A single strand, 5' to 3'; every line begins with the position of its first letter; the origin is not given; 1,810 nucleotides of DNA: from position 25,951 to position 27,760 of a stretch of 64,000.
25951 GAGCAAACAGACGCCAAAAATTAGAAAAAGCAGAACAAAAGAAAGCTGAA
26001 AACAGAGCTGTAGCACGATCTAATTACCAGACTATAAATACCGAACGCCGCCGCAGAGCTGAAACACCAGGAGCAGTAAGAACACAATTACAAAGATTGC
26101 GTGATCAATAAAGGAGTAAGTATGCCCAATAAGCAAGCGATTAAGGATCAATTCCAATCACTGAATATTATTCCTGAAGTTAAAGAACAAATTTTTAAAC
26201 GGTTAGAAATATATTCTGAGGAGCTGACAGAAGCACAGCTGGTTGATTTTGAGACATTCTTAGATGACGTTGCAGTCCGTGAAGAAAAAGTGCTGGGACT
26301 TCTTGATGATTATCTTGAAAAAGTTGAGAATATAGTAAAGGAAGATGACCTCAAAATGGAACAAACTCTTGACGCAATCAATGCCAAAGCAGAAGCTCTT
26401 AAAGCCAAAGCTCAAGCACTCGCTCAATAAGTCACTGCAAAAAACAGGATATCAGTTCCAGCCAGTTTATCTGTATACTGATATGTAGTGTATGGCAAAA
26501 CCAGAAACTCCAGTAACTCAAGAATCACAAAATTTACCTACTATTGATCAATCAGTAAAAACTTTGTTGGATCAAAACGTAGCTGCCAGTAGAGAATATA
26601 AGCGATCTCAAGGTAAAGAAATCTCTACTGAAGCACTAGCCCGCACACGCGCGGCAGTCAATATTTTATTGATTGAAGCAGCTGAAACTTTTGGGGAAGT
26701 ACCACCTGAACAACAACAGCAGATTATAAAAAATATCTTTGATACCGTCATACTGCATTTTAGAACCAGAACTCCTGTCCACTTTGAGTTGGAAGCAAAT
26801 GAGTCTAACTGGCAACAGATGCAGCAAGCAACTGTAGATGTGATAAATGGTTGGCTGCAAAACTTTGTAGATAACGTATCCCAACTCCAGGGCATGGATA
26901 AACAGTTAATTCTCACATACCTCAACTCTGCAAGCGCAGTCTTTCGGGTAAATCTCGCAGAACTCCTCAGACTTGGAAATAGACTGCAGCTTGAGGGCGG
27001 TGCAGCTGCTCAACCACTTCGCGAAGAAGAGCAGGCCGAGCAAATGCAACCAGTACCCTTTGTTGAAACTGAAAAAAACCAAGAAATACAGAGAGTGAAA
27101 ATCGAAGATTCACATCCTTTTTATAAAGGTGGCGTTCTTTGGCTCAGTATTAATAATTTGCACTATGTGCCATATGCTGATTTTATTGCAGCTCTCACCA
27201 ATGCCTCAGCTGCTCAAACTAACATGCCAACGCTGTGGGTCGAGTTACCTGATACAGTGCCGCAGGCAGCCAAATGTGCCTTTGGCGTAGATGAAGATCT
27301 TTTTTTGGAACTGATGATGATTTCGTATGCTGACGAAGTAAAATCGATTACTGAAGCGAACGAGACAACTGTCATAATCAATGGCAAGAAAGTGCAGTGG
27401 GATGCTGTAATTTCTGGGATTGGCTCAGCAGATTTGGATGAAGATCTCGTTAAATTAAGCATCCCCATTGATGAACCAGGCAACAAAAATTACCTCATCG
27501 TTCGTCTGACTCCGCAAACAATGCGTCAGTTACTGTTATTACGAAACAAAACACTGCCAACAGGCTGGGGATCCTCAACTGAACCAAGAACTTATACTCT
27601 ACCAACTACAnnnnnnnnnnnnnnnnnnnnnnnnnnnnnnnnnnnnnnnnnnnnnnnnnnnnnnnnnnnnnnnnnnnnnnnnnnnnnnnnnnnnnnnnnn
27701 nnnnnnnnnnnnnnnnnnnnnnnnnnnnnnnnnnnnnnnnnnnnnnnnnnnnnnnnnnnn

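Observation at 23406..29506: Three-gene block of unannotatable proteins ending in a 1004-aa protein with a C-terminal PP2C phosphatase domain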

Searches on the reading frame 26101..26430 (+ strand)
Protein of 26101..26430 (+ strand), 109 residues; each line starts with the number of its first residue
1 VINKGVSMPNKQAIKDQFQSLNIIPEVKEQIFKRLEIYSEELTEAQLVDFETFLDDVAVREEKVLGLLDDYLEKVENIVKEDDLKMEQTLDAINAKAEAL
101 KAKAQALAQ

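Call 7: search_protein_families(library=pfam, proteins=[window:26101-26430:+], max_evalue=0.01)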
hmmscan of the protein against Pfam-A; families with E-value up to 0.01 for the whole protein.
window:26101-26430:+ (109 aa): 1 family
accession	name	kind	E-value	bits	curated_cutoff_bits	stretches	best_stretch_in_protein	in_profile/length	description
PF18908.5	DUF5663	-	0.00055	20.9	23.7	1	40-82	36-76/84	Protein of unknown function (DUF5663)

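Call 14: search_protein_families(library=ncbifam, proteins=[window:26122-26430:+], max_evalue=0.01)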
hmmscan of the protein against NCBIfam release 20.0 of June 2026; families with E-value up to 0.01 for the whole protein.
window:26122-26430:+ (102 aa): 0 families

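Call 60: find_homologous_proteins(query=window:26122-26427:+, max_evalue=0.001)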
Query window:26122-26427:+ (102 aa): 4 proteins with E <= 0.001 among 14 candidates.
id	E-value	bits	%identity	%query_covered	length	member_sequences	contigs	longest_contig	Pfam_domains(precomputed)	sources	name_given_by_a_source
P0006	4.8e-54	198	100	100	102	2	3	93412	-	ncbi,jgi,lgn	jgi:hypothetical protein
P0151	2.4e-32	128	66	99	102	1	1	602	-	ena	-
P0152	1.8e-30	122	63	99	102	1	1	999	-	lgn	-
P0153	2.2e-26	109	57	99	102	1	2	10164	-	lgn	-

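Call 61: find_encoding_contigs(protein=P0153, flank=10000, max_places=4)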
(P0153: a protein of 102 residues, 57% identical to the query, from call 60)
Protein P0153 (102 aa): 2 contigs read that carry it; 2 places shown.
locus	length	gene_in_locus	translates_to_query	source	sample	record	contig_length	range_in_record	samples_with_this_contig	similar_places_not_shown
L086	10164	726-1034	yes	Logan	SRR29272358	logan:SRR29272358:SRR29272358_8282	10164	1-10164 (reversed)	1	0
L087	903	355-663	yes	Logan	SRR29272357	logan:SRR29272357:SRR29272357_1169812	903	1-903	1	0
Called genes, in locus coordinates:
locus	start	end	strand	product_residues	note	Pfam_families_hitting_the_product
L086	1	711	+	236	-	?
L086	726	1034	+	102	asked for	-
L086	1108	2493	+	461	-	-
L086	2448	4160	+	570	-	-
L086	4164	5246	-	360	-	PF00814:TsaD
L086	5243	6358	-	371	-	PF01300:Sua5_yciO_yrdC, PF02367:TsaE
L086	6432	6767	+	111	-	-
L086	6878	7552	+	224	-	PF02096:60KD_IMP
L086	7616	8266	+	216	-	PF01145:Band_7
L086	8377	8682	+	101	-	PF00166:Cpn10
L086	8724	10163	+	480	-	?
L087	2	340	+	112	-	?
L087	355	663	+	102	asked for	-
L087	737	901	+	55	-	?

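Call 65: search_protein_families(library=pfam, proteins=[L086:2448-4157:+, L086:1108-2490:+, L086:1-711:+], max_evalue=1)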
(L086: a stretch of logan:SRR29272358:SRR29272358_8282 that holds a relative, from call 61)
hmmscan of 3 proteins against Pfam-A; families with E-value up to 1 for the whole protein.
L086:2448-4157:+ (570 aa): 1 family
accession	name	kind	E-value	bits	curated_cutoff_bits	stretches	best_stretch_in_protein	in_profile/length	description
PF00326.27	Peptidase_S9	-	0.2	11.6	22.6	1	19-68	109-160/213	Prolyl oligopeptidase family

L086:1108-2490:+ (461 aa): 3 families
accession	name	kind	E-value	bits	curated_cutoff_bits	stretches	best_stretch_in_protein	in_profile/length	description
PF18842.6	LPD26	-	0.0037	17.8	27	1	66-96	4-32/62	Large polyvalent protein associated domain 26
PF00388.25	PI-PLC-X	-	0.029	14.5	23.1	1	222-270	66-115/144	Phosphatidylinositol-specific phospholipase C, X domain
PF11614.14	FixG_C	-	0.45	11.1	25.6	1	254-324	45-104/119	IG-like fold at C-terminal of FixG, putative oxidoreductase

L086:1-711:+ (236 aa): 3 families
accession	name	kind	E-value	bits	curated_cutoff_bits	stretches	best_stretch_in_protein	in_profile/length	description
PF04513.17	Baculo_PEP_C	-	0.026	15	38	1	82-133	29-81/140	Baculovirus polyhedron envelope protein, PEP, C terminus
PF21539.2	Med15_C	-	0.15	12.9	23.9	1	101-181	4-89/110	ARC105/Med15 mediator subunit C-terminal domain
PF21918.1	cas_Cpf1_2nd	-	0.19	12.1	27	1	49-134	61-148/225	CRISPR-associated endonuclease Cpf1 REC2 domain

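Call 66: search_solved_structures(query=L086:2448-4157:+, max_evalue=1, show_alignments=2)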
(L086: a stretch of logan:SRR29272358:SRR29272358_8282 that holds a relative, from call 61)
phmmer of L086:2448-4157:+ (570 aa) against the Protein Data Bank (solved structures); distinct sequences matched with E-value up to 1: 0.

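Call 80: find_related_loci(query=A7, collection=metagenome_contigs, flank=10000)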
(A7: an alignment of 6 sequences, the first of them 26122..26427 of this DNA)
Query A7 (102 aa) in metagenome_contigs; peptide patterns used: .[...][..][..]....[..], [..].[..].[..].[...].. (x = any residue, [..] = any of these).
97 stretches matched a pattern, but none encodes a relative of the query by tblastn (E <= 1e-3).

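Call 89: search_protein_families(library=pfam, alignment_id=A7, max_evalue=0.1)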
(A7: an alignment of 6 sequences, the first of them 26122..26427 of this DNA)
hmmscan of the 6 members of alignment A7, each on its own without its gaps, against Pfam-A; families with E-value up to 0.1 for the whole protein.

A. member 1, window:26122-26427:+ (102 aa): 4 families
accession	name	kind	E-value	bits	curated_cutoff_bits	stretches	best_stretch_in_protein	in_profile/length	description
PF18908.5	DUF5663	-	0.0005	21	23.7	1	33-75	36-76/84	Protein of unknown function (DUF5663)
PF10437.14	Lip_prot_lig_C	-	0.041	14.3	24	1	19-74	22-79/85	Bacterial lipoate protein ligase C-terminus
PF03665.18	UPF0172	-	0.064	13.6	24.4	0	16-51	153-184/192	Uncharacterised protein family (UPF0172)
PF00578.27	AhpC-TSA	-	0.09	13.2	26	0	37-96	42-101/124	AhpC/TSA family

B. families by the number of members that match (of 6 scanned): 13 families
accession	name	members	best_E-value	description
PF10437.14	Lip_prot_lig_C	6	0.0017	Bacterial lipoate protein ligase C-terminus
PF18908.5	DUF5663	3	0.0005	Protein of unknown function (DUF5663)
PF00435.27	Spectrin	2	0.049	Spectrin repeat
PF05727.16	UPF0228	2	0.055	Uncharacterised protein family (UPF0228)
PF20865.2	FAM186A-B_C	2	0.087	FAM186A/B, C-terminal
PF25771.1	CC_CEP152-bind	1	0.021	CEP63/DEUP1, CEP152 binding coiled coil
PF14712.11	Snapin_Pallidin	1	0.036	Snapin/Pallidin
PF24722.1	DUF7674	1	0.047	Domain of unknown function (DUF7674)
PF25568.1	AAA_lid_At3g28540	1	0.049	At3g28540-like, AAA+ ATPase lid domain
PF03665.18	UPF0172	1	0.064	Uncharacterised protein family (UPF0172)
PF23729.2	Spectrin_Dys-1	1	0.082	Dystrophin-1-like, spectrin repeat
PF00578.27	AhpC-TSA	1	0.09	AhpC/TSA family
PF16717.10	RAC_head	1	0.099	Ribosome-associated complex head domain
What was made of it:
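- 26122..26430 (+): Gene B: a 102-aa acidic (pI 4.4) small protein and the most conserved of the three. The mechanical ORF begins at GTG 26101. The DUF5663 hit is sub-threshold (calls 7, 89).
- On DUF5663 (for B): 21.0 bits, and 3 of 6 family members match weakly (calls 7, 89).
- Checked: B is a small acidic protein (pI 4.4) with only a sub-threshold DUF5663 hit (21.0 bits against 23.7; calls 7, 89).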

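Call 90: search_solved_structures(query=A7, max_evalue=1)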
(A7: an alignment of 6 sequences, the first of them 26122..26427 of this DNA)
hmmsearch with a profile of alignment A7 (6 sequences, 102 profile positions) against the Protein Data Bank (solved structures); distinct sequences matched with E-value up to 1: 12.
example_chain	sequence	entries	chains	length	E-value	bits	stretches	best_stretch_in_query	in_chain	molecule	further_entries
6txk_A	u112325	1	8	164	0.52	13.8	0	6-63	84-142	Ferritin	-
6txm_A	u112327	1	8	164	0.53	13.8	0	6-63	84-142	Ferritin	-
6txh_A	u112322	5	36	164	0.54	13.8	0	6-63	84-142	Ferritin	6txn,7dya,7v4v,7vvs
6txl_A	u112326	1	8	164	0.54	13.8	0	6-63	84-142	Ferritin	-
6txj_A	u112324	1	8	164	0.54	13.8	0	6-63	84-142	Ferritin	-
6txi_A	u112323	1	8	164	0.55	13.7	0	6-63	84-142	Ferritin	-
1z4a_A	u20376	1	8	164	0.55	13.7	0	6-63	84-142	ferritin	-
2yv5_A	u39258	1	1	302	0.6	13.6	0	22-81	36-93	YjeQ protein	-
6ls0_H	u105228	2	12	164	0.61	13.6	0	7-63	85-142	Ferritin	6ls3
1vlg_A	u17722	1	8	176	0.66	13.5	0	6-63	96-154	ferritin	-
7x9x_A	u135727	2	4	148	0.71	13.4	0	6-62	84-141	Ferritin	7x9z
3of4_A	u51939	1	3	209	0.77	13.3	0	38-96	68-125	Nitroreductase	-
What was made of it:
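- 26122..26430 (+): No PDB hit (call 90).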

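Call 91: search_protein_families(library=padloc, proteins=[window:26122-26427:+, L086:2448-4157:+, L086:1108-2490:+], max_evalue=0.01)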
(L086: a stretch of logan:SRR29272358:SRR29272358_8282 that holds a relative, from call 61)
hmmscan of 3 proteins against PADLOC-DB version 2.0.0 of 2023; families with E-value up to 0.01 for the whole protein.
window:26122-26427:+ (102 aa): 0 families

L086:2448-4157:+ (570 aa): 0 families

L086:1108-2490:+ (461 aa): 0 families
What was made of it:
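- No PADLOC model matches any of the proteins, including the L086 tail (call 91).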

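Call 92: search_protein_families(library=phrogs, proteins=[window:26122-26427:+, L086:2448-4157:+, L086:1108-2490:+], max_evalue=0.01)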
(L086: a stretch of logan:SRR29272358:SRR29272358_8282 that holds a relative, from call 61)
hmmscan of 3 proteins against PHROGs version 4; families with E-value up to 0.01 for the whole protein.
window:26122-26427:+ (102 aa): 0 families

L086:2448-4157:+ (570 aa): 0 families

L086:1108-2490:+ (461 aa): 0 families

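Call 93: find_related_loci(query=A7, collection=viral_contigs, flank=10000)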
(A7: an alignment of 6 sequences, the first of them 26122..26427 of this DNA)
Query A7 (102 aa) in viral_contigs; peptide patterns used: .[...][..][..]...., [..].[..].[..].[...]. (x = any residue, [..] = any of these).
70 stretches matched a pattern, but none encodes a relative of the query by tblastn (E <= 1e-3).

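Call 95: find_related_loci(query=L086:2448-4157:+, collection=viral_contigs, flank=10000)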
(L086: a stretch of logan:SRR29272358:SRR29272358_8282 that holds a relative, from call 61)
Query L086:2448-4157:+ (570 aa) in viral_contigs; peptide patterns used: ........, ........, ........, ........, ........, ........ (x = any residue, [..] = any of these).
10 stretches matched a pattern, but none encodes a relative of the query by tblastn (E <= 1e-3).
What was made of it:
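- Tried and rejected: A viral_contigs scan with the L086 tail also found nothing (call 95).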

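Call 110: search_dna_similar(query=L086:2448-4157:+, collection=plasmids, mode=protein, max_evalue=0.001, max_rows=10)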
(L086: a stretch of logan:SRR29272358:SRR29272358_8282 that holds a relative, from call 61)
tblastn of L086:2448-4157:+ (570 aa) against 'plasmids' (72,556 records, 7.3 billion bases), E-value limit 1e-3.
No match.

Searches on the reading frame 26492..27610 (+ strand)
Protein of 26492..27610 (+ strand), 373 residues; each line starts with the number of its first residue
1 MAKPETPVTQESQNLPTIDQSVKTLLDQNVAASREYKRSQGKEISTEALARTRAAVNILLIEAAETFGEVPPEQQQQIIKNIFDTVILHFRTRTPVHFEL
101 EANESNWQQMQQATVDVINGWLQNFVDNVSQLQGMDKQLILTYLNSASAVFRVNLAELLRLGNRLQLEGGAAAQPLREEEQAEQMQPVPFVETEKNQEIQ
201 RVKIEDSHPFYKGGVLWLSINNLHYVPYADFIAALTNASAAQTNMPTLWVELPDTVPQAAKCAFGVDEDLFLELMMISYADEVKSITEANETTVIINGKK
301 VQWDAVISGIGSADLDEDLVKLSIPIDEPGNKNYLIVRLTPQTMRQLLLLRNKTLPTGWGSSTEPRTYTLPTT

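Call 78: find_related_loci(query=A6, collection=metagenome_contigs, flank=10000)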
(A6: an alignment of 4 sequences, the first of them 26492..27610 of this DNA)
Query A6 (373 aa) in metagenome_contigs; peptide patterns used: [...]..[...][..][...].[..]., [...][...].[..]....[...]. (x = any residue, [..] = any of these).
83 stretches matched a pattern, but none encodes a relative of the query by tblastn (E <= 1e-3).

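Call 94: find_related_loci(query=A6, collection=viral_contigs, flank=10000)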
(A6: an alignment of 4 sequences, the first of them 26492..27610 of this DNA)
Query A6 (373 aa) in viral_contigs; peptide patterns used: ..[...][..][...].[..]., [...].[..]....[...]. (x = any residue, [..] = any of these).
41 stretches matched a pattern, but none encodes a relative of the query by tblastn (E <= 1e-3).
